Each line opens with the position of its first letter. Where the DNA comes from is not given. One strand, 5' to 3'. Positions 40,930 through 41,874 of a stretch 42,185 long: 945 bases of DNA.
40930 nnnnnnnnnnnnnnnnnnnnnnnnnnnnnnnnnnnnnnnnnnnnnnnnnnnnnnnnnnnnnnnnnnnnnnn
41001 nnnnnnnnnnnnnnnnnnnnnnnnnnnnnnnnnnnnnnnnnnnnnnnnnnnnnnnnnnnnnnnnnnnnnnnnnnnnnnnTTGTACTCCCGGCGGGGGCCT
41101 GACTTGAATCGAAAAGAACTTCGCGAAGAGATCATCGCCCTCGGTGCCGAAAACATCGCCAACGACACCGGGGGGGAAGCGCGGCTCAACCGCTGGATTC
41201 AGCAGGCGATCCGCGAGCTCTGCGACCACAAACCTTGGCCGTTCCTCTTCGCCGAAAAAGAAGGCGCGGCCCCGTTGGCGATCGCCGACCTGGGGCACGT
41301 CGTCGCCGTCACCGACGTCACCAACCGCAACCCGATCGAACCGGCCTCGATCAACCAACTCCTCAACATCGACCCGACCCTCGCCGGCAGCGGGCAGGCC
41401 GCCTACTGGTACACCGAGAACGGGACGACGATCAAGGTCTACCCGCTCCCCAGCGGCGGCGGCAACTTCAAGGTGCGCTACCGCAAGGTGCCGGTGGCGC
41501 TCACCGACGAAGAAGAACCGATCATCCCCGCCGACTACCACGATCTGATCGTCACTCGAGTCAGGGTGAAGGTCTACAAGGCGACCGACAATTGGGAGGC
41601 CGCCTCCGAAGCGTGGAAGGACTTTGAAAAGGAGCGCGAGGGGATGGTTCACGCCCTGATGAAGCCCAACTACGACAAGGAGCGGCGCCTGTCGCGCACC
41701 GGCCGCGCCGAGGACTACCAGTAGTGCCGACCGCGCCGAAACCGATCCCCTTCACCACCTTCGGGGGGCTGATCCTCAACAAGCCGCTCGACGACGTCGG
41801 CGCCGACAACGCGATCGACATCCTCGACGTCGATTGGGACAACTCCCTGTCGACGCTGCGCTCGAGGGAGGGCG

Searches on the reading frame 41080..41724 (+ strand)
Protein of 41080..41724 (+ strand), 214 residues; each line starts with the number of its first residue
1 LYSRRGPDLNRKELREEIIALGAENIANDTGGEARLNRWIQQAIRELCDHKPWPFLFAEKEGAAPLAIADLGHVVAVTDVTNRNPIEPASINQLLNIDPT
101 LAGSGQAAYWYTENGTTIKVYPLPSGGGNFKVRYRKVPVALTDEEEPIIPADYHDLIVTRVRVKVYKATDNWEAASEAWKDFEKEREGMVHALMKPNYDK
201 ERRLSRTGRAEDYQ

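Call 14: search_protein_families(library=pfam, proteins=[window:41080-41724:+], max_evalue=0.001)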
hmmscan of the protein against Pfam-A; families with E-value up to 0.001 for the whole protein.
window:41080-41724:+ (214 aa): 1 family
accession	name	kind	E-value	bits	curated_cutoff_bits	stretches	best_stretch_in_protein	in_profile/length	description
PF24175.2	SU10_adaptor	-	6.4e-15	56.5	27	1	27-184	14-176/194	SU10 adaptor protein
